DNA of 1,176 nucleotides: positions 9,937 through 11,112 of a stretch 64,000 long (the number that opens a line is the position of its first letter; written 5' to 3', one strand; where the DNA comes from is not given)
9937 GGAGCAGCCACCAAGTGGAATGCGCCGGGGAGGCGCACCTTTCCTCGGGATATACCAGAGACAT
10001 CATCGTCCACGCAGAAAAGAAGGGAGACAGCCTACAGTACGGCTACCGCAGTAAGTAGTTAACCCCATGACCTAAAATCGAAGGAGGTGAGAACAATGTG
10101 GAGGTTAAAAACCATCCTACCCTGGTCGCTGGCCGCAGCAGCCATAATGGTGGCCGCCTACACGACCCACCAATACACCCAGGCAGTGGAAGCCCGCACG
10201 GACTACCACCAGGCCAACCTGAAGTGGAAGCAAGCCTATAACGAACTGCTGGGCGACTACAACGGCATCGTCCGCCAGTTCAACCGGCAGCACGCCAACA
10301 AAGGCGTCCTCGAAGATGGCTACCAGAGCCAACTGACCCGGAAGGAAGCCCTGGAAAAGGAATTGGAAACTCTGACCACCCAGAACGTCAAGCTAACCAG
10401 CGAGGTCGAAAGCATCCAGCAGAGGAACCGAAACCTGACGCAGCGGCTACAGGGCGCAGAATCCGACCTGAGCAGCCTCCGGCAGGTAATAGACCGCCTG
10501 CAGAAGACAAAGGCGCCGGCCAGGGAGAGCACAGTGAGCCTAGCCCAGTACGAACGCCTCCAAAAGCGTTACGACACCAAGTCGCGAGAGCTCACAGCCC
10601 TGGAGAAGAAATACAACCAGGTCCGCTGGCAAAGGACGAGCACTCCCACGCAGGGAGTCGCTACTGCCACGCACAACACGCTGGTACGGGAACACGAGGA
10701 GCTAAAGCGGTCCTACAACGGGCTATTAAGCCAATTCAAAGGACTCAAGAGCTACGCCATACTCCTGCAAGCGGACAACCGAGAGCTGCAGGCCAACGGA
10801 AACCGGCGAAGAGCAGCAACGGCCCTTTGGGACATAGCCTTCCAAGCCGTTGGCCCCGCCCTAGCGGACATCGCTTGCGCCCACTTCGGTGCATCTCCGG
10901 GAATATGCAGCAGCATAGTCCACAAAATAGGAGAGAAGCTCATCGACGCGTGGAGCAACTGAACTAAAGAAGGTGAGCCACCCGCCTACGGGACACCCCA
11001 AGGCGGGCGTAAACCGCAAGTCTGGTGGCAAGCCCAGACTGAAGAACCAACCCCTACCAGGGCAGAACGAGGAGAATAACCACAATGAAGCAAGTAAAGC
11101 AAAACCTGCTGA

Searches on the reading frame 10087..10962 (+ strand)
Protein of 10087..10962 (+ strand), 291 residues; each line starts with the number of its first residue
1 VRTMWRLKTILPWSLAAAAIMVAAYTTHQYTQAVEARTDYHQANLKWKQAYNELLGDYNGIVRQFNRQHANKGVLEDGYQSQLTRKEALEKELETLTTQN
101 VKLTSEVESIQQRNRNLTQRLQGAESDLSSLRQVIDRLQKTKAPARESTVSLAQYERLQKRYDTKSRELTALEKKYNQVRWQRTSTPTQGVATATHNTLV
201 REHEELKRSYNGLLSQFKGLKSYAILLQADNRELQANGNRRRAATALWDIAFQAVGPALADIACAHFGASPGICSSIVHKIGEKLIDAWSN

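Call 14: search_protein_families(library=pfam, proteins=[window:10087-10962:+], max_evalue=0.01)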
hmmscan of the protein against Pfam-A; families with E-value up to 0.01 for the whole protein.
window:10087-10962:+ (291 aa): 7 families
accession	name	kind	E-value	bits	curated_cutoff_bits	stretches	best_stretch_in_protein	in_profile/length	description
PF05911.16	FPP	-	9.2e-05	21.3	40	1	34-178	637-787/871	Filament-like plant protein, long coiled-coil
PF13851.11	GAS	-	0.0003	20.7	32.3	1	80-183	22-122/200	Growth-arrest specific micro-tubule binding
PF24423.1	OVT1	-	0.00078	20.2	30.9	1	51-142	3-87/100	Major antigen, helical domain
PF16043.11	DUF4795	-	0.0011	18.8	34.8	1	90-143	6-59/208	Domain of unknown function (DUF4795)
PF09762.14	CCDC93_CC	-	0.0042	16.6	30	0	153-218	164-228/429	CCDC93 coiled-coil domain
PF11559.13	ADIP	-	0.0074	16.8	34.3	1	74-142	56-124/151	Afadin- and alpha -actinin-Binding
PF17060.10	MPS2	-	0.009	15.5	28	0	48-175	79-201/395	Monopolar spindle protein 2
